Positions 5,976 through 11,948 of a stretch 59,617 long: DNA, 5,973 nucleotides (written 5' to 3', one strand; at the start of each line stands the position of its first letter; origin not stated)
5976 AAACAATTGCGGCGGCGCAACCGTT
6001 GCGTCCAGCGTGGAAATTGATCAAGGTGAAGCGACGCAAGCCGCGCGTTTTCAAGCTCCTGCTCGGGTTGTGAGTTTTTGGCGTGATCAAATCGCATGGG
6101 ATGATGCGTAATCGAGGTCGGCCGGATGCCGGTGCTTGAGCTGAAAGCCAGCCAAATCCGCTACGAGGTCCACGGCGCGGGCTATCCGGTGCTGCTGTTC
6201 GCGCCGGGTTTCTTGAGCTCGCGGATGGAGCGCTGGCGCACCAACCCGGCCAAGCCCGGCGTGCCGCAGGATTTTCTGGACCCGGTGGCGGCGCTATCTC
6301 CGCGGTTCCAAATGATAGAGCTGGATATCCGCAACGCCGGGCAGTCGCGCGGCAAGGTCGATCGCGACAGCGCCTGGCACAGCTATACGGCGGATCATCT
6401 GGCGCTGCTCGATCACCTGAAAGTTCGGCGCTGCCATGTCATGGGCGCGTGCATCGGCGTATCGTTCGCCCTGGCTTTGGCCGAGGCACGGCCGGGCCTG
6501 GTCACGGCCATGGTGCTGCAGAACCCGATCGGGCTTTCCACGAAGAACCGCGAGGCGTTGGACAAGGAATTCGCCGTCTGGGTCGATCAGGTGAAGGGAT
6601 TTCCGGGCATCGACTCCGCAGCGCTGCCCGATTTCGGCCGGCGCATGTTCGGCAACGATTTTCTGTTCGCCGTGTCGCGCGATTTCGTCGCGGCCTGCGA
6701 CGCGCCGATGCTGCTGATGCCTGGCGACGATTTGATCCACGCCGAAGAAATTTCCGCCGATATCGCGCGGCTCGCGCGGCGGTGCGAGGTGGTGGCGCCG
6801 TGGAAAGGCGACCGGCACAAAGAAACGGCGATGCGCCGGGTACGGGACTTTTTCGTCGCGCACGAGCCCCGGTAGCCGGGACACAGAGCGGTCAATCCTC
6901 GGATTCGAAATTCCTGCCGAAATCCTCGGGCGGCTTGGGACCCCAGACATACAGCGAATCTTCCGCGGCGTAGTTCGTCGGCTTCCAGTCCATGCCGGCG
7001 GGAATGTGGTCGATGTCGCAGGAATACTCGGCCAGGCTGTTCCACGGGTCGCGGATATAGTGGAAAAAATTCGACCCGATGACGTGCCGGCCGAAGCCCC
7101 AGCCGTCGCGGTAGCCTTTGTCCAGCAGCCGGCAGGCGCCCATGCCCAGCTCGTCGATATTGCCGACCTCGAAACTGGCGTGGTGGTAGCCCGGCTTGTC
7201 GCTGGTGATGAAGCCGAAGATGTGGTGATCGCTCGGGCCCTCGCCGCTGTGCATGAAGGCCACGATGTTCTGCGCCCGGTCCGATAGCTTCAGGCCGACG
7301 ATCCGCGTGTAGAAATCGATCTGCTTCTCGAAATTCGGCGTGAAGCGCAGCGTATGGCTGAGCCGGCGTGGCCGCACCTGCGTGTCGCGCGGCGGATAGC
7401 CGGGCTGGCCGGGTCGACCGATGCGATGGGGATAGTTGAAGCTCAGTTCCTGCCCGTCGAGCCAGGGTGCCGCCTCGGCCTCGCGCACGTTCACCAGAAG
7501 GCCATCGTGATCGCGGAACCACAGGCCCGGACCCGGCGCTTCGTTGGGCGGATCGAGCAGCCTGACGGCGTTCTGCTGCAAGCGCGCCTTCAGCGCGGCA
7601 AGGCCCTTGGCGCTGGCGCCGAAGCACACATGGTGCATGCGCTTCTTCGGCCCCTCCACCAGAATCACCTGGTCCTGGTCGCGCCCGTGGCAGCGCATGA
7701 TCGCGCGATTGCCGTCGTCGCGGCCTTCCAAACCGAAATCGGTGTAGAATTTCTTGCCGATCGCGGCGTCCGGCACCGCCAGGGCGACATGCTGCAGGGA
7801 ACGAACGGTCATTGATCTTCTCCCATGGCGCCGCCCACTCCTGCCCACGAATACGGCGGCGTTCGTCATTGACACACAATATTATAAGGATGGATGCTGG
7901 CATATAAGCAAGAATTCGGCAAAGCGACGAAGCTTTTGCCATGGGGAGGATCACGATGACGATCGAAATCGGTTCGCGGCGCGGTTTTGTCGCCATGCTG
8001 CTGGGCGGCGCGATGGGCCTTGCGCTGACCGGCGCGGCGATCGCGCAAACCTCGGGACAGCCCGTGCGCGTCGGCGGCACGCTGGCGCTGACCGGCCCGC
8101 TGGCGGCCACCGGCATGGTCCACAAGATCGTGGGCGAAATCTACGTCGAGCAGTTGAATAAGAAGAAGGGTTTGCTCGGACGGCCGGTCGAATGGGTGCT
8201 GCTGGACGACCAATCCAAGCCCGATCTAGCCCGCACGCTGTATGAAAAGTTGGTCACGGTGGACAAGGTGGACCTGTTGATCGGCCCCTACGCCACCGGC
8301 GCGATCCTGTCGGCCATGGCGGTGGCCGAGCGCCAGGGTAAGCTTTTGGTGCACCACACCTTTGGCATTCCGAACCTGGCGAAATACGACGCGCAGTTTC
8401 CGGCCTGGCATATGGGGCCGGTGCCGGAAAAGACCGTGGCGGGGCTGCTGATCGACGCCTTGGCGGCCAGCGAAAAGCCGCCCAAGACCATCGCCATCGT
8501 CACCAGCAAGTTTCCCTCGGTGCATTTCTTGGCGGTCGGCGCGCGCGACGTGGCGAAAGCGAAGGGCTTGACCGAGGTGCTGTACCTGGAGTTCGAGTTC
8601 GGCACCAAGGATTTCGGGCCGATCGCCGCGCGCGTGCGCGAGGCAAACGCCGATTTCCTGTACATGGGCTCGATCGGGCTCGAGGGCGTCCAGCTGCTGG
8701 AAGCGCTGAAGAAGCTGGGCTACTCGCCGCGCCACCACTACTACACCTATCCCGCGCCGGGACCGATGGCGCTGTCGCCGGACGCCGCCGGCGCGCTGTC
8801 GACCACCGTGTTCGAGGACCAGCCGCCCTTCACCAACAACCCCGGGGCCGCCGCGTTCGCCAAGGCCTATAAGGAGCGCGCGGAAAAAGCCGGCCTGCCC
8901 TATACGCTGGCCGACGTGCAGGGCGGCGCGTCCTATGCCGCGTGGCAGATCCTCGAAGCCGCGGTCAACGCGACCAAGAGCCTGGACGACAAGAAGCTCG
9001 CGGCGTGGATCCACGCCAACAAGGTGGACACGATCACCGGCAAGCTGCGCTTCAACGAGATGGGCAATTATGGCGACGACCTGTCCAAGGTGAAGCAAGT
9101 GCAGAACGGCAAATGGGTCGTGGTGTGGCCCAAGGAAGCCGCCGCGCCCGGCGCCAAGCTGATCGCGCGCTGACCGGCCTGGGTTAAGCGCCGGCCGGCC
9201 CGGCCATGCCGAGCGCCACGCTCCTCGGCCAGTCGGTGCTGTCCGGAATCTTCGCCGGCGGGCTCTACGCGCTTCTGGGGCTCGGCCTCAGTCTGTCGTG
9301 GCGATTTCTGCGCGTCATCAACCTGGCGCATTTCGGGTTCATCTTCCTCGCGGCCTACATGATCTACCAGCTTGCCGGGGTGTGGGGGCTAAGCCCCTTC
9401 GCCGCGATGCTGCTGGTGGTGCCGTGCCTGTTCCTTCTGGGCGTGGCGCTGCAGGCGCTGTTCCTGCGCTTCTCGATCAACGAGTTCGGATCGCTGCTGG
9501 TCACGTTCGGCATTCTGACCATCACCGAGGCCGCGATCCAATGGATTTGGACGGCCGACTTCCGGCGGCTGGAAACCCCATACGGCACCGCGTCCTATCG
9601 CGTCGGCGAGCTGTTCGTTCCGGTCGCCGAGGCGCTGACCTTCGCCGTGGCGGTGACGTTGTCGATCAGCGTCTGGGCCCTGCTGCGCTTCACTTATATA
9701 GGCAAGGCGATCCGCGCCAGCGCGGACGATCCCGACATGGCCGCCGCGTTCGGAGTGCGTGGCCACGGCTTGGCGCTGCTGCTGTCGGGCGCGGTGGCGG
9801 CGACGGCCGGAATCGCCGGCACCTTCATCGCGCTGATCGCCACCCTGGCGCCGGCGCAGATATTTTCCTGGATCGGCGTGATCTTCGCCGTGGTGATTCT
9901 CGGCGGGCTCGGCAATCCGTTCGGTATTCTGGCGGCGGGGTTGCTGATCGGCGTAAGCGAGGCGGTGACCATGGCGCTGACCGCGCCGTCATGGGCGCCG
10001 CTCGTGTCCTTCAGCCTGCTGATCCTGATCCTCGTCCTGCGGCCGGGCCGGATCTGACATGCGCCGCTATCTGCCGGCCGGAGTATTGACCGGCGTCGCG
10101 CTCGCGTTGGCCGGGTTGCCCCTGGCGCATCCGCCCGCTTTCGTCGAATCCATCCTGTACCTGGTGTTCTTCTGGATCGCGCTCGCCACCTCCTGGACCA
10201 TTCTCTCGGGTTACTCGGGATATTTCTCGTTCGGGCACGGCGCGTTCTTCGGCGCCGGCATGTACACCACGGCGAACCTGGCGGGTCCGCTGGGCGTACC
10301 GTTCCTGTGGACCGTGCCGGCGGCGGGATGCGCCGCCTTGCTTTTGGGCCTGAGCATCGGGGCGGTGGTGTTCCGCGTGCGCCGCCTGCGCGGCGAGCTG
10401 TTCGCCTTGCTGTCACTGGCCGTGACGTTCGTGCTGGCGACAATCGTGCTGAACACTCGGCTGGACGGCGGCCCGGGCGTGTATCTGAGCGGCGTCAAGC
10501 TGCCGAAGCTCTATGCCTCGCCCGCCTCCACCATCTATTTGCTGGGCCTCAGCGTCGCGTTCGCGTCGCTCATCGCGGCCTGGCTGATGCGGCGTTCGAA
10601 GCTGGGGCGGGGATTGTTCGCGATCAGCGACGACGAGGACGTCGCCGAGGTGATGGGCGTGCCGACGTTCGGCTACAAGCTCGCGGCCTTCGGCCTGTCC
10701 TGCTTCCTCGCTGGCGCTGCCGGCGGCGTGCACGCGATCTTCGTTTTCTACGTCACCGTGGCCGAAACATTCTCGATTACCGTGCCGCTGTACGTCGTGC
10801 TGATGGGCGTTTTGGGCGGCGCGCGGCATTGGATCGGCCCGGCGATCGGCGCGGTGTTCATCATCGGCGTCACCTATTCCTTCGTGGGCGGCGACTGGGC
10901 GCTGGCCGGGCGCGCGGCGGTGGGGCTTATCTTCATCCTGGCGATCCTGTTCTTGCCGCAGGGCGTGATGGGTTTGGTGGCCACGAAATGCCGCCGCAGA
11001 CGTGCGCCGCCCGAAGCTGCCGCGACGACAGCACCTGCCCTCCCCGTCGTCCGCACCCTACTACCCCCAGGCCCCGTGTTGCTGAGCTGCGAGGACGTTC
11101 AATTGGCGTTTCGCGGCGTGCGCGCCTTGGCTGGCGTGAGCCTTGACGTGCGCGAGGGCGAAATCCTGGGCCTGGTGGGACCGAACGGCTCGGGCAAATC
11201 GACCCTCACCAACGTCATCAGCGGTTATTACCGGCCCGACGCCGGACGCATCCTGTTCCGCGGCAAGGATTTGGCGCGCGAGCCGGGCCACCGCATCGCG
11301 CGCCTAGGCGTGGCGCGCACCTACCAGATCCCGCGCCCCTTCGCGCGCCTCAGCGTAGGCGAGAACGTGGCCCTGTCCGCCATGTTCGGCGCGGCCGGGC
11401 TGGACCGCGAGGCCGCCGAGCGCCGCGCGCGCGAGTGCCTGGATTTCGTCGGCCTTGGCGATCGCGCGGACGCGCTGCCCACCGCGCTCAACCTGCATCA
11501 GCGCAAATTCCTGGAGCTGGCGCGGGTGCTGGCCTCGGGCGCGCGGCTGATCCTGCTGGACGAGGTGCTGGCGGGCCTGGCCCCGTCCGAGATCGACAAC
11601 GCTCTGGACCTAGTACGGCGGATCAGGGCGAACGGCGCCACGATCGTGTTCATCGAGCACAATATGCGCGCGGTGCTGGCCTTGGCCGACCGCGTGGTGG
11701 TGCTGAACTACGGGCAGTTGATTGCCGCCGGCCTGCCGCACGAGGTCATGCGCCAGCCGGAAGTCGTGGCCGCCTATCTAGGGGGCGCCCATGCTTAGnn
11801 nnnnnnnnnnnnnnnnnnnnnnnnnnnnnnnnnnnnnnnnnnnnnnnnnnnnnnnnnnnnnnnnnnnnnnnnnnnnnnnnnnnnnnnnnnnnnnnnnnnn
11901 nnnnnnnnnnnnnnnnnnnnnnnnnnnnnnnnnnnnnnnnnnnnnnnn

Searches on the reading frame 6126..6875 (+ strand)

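Call 34: search_protein_families(library=pfam, max_evalue=0.000001, proteins=[window:6126-6875:+])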
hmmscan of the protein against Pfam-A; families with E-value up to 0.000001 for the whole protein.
window:6126-6875:+ (249 aa): 1 family
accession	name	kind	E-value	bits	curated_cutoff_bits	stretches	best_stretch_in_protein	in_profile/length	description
PF00561.26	Abhydrolase_1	-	1.7e-09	38.1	25.8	1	21-159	1-127/245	alpha/beta hydrolase fold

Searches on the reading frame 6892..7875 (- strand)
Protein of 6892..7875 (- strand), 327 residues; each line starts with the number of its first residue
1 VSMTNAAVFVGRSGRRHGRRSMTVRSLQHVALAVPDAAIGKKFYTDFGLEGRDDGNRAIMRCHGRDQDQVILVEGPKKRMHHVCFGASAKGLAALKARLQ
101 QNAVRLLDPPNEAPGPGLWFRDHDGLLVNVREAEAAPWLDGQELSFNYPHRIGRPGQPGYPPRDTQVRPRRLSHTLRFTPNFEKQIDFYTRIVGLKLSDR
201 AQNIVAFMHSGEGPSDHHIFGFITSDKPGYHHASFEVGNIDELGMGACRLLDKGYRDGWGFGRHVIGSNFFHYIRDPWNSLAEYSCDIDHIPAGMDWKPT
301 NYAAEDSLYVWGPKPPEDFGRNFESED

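Call 34: search_protein_families(library=pfam, max_evalue=0.000001, proteins=[window:6892-7875:-])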
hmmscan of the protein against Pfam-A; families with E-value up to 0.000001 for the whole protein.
window:6892-7875:- (327 aa): 1 family
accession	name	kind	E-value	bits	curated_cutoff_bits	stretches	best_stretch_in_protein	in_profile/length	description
PF00903.31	Glyoxalase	-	6.2e-20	72.2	20.6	1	171-283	1-120/121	Glyoxalase/Bleomycin resistance protein/Dioxygenase superfamily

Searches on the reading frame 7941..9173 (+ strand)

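Call 34: search_protein_families(library=pfam, max_evalue=0.000001, proteins=[window:7941-9173:+])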
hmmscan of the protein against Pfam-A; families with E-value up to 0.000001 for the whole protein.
window:7941-9173:+ (410 aa): 2 families
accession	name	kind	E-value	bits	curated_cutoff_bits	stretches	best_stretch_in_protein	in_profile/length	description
PF13458.12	Peripla_BP_6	-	1.5e-45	156.8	31.7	1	41-372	1-323/343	Periplasmic binding protein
PF13433.12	Peripla_BP_5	-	9e-18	64.9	27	1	42-399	1-349/363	Periplasmic binding protein domain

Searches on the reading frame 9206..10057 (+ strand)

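Call 35: search_protein_families(library=pfam, max_evalue=0.000001, proteins=[window:9206-10057:+])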
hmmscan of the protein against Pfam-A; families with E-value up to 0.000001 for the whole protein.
window:9206-10057:+ (283 aa): 1 family
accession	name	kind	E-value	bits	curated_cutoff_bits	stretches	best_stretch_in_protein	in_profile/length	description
PF02653.21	BPD_transp_2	-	1.4e-33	116.7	26.8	1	11-276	2-269/269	Branched-chain amino acid transport system / permease component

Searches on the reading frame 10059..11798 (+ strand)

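Call 35: search_protein_families(library=pfam, max_evalue=0.000001, proteins=[window:10059-11798:+])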
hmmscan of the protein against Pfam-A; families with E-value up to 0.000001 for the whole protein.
window:10059-11798:+ (579 aa): 3 families
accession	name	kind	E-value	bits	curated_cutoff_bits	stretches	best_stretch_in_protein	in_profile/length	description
PF02653.21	BPD_transp_2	-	4.1e-30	105.3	26.8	1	30-297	3-265/269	Branched-chain amino acid transport system / permease component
PF00005.33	ABC_tran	-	6.5e-26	92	25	1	358-503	2-135/137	ABC transporter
PF12399.14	BCA_ABC_TP_C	-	1.4e-07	31.4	25.5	1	553-579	1-27/27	Branched-chain amino acid ATP-binding cassette transporter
